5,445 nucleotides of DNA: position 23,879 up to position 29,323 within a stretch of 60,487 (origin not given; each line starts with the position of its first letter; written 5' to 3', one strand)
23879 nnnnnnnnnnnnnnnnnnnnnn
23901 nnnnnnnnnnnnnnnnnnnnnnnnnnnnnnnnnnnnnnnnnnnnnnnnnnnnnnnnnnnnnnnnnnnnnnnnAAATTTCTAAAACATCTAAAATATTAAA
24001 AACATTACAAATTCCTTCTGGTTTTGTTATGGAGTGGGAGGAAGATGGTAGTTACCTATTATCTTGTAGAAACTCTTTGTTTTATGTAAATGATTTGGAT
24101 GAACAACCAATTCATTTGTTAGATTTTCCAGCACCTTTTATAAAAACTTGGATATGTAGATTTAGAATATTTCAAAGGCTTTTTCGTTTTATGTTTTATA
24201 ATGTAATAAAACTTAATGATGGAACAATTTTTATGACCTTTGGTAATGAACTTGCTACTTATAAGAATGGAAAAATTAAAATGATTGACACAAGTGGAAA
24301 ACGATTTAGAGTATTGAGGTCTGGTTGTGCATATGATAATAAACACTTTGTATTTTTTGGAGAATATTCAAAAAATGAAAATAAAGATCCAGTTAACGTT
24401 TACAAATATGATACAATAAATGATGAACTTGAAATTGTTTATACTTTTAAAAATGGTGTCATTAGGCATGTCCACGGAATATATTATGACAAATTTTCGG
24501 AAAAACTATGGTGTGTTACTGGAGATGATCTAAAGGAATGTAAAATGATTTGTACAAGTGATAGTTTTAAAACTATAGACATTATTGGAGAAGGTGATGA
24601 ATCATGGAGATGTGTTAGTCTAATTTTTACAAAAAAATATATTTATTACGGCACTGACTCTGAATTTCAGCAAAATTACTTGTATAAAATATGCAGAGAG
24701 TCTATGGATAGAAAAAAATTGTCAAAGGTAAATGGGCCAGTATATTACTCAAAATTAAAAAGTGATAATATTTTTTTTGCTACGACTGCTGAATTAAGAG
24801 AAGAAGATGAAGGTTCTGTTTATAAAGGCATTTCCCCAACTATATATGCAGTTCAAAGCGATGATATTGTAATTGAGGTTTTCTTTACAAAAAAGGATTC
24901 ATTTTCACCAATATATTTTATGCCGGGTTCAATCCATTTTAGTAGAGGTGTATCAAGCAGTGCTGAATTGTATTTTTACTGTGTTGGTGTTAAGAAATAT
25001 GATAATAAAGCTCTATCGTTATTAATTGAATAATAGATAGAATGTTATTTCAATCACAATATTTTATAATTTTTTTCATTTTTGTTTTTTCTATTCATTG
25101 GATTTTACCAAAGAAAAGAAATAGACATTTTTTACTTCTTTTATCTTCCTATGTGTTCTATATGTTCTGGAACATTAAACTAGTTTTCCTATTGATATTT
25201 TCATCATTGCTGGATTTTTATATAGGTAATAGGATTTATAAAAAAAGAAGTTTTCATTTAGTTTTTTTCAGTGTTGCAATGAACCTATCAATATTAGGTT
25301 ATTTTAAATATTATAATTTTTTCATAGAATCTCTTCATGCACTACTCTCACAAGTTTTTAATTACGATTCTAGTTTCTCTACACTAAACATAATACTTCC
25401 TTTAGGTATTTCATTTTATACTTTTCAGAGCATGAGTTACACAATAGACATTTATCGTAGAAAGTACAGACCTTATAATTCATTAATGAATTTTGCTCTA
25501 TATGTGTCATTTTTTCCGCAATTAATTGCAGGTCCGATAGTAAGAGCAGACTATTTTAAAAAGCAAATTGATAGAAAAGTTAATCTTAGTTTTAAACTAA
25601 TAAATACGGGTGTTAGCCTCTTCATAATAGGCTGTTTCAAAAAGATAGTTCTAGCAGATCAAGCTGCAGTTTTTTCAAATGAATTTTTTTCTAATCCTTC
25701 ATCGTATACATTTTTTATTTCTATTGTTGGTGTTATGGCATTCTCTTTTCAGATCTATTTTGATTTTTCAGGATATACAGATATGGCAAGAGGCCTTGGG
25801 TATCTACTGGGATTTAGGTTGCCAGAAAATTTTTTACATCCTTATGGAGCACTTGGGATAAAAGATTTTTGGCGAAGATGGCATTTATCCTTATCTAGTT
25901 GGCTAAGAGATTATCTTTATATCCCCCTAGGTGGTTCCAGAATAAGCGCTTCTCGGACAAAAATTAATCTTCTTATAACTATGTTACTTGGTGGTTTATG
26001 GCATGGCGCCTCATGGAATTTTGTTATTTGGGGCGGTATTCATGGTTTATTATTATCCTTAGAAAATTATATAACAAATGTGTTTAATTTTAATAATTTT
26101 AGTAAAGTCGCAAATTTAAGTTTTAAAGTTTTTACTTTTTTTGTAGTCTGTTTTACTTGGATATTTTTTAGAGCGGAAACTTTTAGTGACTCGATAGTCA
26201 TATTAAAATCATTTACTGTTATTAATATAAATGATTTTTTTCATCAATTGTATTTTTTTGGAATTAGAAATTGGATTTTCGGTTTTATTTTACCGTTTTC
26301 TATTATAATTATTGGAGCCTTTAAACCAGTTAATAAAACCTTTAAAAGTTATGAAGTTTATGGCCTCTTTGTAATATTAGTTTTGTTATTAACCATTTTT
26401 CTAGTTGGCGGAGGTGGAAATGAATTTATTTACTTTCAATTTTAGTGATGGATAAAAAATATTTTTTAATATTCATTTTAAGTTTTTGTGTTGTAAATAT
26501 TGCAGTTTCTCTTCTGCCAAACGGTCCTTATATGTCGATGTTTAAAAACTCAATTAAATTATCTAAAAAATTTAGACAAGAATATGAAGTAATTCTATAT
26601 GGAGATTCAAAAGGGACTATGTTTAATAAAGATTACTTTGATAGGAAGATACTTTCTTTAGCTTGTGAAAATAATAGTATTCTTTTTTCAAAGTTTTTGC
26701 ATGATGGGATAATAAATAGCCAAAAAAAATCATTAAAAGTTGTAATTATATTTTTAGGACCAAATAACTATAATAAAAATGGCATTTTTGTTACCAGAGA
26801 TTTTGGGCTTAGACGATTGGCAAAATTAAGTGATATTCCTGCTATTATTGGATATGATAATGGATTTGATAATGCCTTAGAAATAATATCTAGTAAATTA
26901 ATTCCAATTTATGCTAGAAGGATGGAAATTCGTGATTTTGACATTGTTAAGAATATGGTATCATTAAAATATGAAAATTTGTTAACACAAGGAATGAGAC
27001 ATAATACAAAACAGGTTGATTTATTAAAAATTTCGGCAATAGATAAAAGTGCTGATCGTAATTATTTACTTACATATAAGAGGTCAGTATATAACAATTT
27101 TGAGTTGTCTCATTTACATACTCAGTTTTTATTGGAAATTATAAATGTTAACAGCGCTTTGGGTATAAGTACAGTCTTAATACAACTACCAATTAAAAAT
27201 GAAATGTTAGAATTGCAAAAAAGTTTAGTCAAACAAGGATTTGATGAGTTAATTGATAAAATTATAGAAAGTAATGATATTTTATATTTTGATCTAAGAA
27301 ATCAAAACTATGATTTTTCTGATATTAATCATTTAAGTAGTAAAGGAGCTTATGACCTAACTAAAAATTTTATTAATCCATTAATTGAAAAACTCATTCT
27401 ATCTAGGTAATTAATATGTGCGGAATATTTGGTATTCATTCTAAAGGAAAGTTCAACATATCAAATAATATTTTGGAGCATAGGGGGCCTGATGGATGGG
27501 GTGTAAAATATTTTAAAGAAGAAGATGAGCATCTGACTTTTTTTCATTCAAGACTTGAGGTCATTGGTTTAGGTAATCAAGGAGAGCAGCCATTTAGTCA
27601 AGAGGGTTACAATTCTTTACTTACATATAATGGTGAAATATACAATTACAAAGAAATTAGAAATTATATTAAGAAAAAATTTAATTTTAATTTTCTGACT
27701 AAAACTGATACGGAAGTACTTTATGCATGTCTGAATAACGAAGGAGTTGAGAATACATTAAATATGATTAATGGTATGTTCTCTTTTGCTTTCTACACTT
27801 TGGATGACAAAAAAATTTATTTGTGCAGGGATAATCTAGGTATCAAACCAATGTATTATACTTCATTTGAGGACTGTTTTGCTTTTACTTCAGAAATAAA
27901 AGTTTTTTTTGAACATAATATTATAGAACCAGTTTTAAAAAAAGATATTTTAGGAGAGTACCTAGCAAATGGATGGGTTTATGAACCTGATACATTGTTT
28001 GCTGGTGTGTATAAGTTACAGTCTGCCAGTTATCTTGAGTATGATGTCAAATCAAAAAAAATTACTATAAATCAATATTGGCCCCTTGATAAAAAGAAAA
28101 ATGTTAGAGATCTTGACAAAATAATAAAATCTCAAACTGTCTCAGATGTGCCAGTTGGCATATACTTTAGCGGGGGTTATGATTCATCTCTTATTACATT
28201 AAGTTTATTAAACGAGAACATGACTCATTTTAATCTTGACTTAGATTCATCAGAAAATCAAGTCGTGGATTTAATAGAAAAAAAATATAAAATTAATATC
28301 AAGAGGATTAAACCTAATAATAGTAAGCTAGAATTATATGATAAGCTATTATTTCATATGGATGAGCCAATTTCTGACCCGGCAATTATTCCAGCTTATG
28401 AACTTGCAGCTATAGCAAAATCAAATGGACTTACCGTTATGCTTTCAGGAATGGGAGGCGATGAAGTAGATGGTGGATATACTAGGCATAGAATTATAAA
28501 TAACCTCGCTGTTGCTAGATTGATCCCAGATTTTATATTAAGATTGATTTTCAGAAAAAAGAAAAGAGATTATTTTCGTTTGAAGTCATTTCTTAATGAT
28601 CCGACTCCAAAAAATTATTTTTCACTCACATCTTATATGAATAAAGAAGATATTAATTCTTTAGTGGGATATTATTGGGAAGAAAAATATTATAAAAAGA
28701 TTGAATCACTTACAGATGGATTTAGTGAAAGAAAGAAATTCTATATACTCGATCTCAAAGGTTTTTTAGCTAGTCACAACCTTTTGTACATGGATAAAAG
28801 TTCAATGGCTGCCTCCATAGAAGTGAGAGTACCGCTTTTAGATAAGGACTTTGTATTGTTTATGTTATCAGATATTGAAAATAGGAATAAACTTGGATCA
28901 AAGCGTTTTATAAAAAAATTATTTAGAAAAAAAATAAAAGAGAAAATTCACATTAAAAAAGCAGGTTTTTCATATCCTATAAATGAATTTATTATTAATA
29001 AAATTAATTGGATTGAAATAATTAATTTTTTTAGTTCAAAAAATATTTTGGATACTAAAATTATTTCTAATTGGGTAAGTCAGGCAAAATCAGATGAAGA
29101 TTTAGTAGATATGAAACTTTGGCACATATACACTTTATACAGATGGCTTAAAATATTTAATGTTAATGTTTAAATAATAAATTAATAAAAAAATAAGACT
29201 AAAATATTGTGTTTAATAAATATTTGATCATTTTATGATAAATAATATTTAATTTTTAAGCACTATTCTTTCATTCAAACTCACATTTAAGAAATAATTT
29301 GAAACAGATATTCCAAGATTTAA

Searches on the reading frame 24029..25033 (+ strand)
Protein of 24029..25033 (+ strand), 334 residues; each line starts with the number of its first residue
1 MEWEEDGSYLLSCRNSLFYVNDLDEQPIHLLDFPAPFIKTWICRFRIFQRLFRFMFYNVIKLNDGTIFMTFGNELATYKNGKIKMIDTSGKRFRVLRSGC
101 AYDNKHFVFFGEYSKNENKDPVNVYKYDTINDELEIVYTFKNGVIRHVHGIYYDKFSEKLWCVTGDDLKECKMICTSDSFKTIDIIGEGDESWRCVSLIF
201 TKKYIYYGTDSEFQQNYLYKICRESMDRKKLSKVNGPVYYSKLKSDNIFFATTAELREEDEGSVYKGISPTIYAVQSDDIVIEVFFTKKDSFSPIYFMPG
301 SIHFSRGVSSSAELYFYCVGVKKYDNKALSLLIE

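Call 6: search_protein_families(library=pfam, proteins=[window:24029-25033:+], max_evalue=0.001)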
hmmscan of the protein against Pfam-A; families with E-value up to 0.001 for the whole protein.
window:24029-25033:+ (334 aa): 0 families

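Call 29: search_protein_families(library=ncbifam, proteins=[window:24029-25033:+], max_evalue=0.00001)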
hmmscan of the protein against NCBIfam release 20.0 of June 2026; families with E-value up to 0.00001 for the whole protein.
window:24029-25033:+ (334 aa): 0 families

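Call 47: search_protein_families(library=pfam, proteins=[window:24029-25033:+], max_evalue=10)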
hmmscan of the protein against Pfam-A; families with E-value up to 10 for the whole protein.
window:24029-25033:+ (334 aa): 0 families

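Call 61: search_solved_structures(query=A2, max_evalue=10, show_alignments=0)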
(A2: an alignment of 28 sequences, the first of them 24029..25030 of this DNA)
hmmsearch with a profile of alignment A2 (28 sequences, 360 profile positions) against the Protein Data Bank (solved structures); distinct sequences matched with E-value up to 10: 1.
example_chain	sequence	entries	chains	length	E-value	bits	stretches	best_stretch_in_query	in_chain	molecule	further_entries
3d5n_A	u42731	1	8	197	1.1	11.2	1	56-129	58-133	Q97W15_SULSO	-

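Call 62: search_protein_families(library=ncbifam, proteins=[window:24029-25030:+], max_evalue=0.01)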
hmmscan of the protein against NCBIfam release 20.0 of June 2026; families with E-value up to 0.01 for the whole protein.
window:24029-25030:+ (334 aa): 0 families

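Call 64: find_homologous_proteins(query=window:24029-25030:+, max_evalue=0.001)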
Query window:24029-25030:+ (334 aa): 183 proteins with E <= 0.001 among 695 candidates; the best 120 are listed.
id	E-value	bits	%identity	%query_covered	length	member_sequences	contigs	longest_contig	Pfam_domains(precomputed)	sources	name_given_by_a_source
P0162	4.7e-227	771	100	100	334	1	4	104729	-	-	-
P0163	4.9e-174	596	74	100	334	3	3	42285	-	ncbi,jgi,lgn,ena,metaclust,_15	metaclust:\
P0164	3.3e-133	462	72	80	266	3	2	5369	-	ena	-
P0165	1.8e-129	450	59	100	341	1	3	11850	-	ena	-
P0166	1.5e-111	391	63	82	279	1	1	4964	-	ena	-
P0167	1.2e-95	339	45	98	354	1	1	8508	-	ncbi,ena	-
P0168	2.7e-95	338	45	98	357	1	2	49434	-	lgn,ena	-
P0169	6.2e-95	336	46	98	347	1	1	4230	-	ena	-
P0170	5.7e-91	323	45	98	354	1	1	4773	-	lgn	-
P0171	2.0e-89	318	44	98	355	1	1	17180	-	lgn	-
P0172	2.1e-89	318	44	99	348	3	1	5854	-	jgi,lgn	jgi:hypothetical protein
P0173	2.3e-87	312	44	99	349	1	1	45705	-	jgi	jgi:hypothetical protein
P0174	8.3e-85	303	62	63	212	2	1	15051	-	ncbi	-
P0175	1.3e-84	302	42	99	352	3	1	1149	-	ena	-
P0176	4.6e-82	294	41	98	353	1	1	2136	-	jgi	jgi:hypothetical protein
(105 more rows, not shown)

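Call 75: predict_structure(alignment_id=A3)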
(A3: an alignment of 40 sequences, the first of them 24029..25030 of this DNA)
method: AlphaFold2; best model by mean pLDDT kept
length: 334 residues; sequences in the alignment: 40
mean_pLDDT: 94.9   pTM: 0.92
mean pLDDT of the five models: 94.9, 94.6, 94.5, 94.0, 93.8
residues with pLDDT >= 90: 303; 70-90: 31; 50-70: 0; < 50: 0
segments of 3 or more residues with pLDDT < 50: none
pLDDT, mean of each block of 10 residues (from residue 1): 94 97 95 97 96 96 96 97 95 95 97 95 97 97 96 97 91 96 93 89 96 93 96 96 94 94 90 96 97 92 93 95 95 90
secondary structure, 60 per line:
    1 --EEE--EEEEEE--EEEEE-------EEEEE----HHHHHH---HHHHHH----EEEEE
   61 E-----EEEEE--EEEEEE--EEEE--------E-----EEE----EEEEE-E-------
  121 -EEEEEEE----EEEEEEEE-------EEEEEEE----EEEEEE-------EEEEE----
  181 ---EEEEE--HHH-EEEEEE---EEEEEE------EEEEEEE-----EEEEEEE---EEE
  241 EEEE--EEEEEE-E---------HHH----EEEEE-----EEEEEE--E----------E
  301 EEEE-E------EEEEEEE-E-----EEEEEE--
elements in order: E3-5 E8-13 E16-20 E28-32 H37-42 H46-51 E56-61 E67-71 E74-79 E82-85 E100-102 E107-111 E122-128 E133-140 E148-154 E159-164 E172-176 E184-188 E195-200 E204-209 E216-222 E228-234 E238-244 E247-252 E271-275 E281-286 E300-304 E313-319 E327-332

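Call 77: fold_search(model_id=the predicted structure, library=pdb)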
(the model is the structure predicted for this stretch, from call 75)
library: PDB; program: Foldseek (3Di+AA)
matches with E <= 10: 1491; with E <= 0.001: 857
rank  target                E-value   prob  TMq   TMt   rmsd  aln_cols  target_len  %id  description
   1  4in4_C                1.2e-08  1.00  0.51  0.57   6.2       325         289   12  Crystal structure of cpd 15 bound to Keap1 Kelch domain (released 2013-05-15)
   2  4in4_B                2.5e-08  1.00  0.50  0.57   5.8       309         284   12  Crystal structure of cpd 15 bound to Keap1 Kelch domain (released 2013-05-15)
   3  4n1b_B                2.7e-08  1.00  0.50  0.57   5.6       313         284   12  STRUCTURE OF KEAP1 KELCH DOMAIN WITH(1S,2R)-2-[(1S)-1-[(1-oxo-2,3-dihydro-1H-isoindol-2-Yl)methyl]-1,2,3,4-tetrahydroi (released 2014-02-19)
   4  7pvp                  2.8e-08  1.00  0.50  0.57   6.4       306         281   13  Crystal structure of the SAKe6BC designer protein (released 2023-01-18)
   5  9qdu_A                2.8e-08  1.00  0.49  0.56   5.7       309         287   12  KEAP1 complexed to cyclic peptide 30 (released 2026-03-18)
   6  7xm2                  2.8e-08  1.00  0.49  0.57   6.7       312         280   12  Crystal structure of Keap1 Kelch domain (residues 322-609) in complex with NXPZ-2 (released 2022-07-06)
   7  7ofd                  2.9e-08  1.00  0.50  0.56   5.7       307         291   11  Keap1 kelch domain bound to a small molecule fragment (released 2022-11-02)
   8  1u6d                  3.1e-08  1.00  0.50  0.57   5.7       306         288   12  Crystal structure of the Kelch domain of human Keap1 (released 2004-10-12)
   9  7onh_B                3.8e-08  1.00  0.48  0.50  11.3       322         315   11  Crystal structure of the computationally designed SAKe6BE-L3 protein (released 2022-12-14)
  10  3wn7_A                4.4e-08  1.00  0.49  0.56   6.0       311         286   11  Crystal Structure of Keap1 in Complex with the N-terminal region of the Nrf2 transcription factor (released 2013-12-25)
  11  7ona                  4.4e-08  1.00  0.46  0.54   9.0       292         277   12  Crystal structure of the computationally designed SAKe6AC protein (released 2022-12-14)
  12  7k2h_A                5.3e-08  1.00  0.50  0.57   6.4       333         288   12  Kelch domain of human KEAP1 bound to Nrf2 cyclic peptide, c[GDPETGE] (released 2021-04-07)
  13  7on7_B                7.2e-08  1.00  0.49  0.58   5.5       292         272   12  Crystal structure of the computationally designed SAKe6BE-L2 protein (released 2022-12-14)
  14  4l7d_C                7.6e-08  1.00  0.49  0.55   5.6       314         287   12  Structure of keap1 kelch domain with (1S,2R)-2-{[(1S)-5-methyl-1-[(1-oxo-1,3-dihydro-2H-isoindol-2-yl)methyl]-3,4-dihy (released 2014-02-19)
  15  9i6a_A                8.0e-08  1.00  0.53  0.57   7.2       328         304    9  Crystal structure of human Cdc20 bound to synthetic D-box peptide D7 (released 2025-02-12)
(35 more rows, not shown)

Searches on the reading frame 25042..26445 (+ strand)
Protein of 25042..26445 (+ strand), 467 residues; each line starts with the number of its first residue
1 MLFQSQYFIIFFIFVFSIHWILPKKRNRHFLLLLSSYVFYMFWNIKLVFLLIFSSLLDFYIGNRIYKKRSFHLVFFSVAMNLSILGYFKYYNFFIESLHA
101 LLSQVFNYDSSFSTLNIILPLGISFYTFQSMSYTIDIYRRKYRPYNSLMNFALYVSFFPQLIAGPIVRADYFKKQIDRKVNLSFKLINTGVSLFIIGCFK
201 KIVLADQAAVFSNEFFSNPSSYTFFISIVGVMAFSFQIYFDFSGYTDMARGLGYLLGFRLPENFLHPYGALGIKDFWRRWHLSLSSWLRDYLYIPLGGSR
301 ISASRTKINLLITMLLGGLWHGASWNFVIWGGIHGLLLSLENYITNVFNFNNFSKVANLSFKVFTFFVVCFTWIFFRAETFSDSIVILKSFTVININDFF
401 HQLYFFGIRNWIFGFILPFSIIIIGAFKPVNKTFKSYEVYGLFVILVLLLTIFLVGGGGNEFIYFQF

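Call 6: search_protein_families(library=pfam, proteins=[window:25042-26445:+], max_evalue=0.001)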
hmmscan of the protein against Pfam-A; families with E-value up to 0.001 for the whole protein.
window:25042-26445:+ (467 aa): 1 family
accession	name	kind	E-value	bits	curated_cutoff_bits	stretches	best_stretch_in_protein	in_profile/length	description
PF03062.24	MBOAT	-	1.7e-33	116.8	27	1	147-376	80-332/337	MBOAT, membrane-bound O-acyltransferase family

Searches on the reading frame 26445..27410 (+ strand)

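Call 6: search_protein_families(library=pfam, proteins=[window:26445-27410:+], max_evalue=0.001)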
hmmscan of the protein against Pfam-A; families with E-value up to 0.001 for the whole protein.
window:26445-27410:+ (321 aa): 0 families

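Call 29: search_protein_families(library=ncbifam, proteins=[window:26445-27410:+], max_evalue=0.00001)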
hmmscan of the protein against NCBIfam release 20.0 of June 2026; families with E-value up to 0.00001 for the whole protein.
window:26445-27410:+ (321 aa): 0 families

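Call 47: search_protein_families(library=pfam, proteins=[window:26445-27410:+], max_evalue=10)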
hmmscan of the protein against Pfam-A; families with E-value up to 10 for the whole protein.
window:26445-27410:+ (321 aa): 1 family
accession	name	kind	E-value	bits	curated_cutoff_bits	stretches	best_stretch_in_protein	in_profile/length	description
PF19360.4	TadB_TadC_N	-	0.13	12.5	27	1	12-59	8-55/143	TadB/TadC N-terminal domain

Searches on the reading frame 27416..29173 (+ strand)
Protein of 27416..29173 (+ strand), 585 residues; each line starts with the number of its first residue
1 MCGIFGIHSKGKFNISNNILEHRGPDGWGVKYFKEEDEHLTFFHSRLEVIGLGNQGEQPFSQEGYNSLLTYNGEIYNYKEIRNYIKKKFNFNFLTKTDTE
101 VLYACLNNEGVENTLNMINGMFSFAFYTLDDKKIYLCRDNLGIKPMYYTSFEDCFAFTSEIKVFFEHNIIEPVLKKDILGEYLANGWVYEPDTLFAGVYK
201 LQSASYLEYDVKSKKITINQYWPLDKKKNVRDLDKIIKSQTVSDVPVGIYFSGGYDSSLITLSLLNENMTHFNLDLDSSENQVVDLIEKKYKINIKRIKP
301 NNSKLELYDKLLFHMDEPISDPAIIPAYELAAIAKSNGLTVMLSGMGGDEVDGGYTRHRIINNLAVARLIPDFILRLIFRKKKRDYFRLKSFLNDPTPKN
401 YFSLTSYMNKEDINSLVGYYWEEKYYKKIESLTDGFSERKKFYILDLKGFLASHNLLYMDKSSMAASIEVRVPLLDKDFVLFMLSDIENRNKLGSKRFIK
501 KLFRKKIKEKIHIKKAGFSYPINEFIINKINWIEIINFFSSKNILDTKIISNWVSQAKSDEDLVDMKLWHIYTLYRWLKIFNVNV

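Call 6: search_protein_families(library=pfam, proteins=[window:27416-29173:+], max_evalue=0.001)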
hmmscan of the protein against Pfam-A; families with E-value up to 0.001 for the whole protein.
window:27416-29173:+ (585 aa): 3 families
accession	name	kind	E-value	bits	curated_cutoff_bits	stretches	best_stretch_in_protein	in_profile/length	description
PF00733.27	Asn_synthase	-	3.9e-41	142.3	21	1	233-578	6-353/354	Asparagine synthase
PF13537.11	GATase_7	-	9.2e-32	110.1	25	1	44-165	1-122/123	Glutamine amidotransferase domain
PF13522.11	GATase_6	-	9.3e-30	103.8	27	1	37-160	9-130/130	Glutamine amidotransferase domain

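Call 29: search_protein_families(library=ncbifam, proteins=[window:27416-29173:+], max_evalue=0.00001)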
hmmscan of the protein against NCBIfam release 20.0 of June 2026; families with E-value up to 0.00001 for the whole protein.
window:27416-29173:+ (585 aa): 6 families
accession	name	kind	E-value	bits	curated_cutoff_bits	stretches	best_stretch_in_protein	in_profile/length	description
TIGR01536.1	asn_synth_AEB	equivalog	4.7e-91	306.3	267.1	1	2-509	1-503/517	asparagine synthase (glutamine-hydrolyzing)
TIGR03108.1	eps_aminotran_1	hypoth_equivalog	1.1e-78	265.5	816.9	1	1-576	1-623/628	XrtA/PEP-CTERM system amidotransferase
TIGR03104.1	trio_amidotrans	equivalog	4.9e-56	190.2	570.1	1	12-361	19-386/589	N-acetylglutaminylglutamine amidotransferase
NF006949.0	PRK09431.1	equivalog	4.5e-52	177.3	499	1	1-261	1-244/554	asparagine synthase B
NF033535.1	lass_lactam_cya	exception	2.4e-35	122.2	525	1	17-351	24-375/668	lasso peptide isopeptide bond-forming cyclase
TIGR01134.1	purF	equivalog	3.4e-11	43.2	350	1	44-160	70-195/432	amidophosphoribosyltransferase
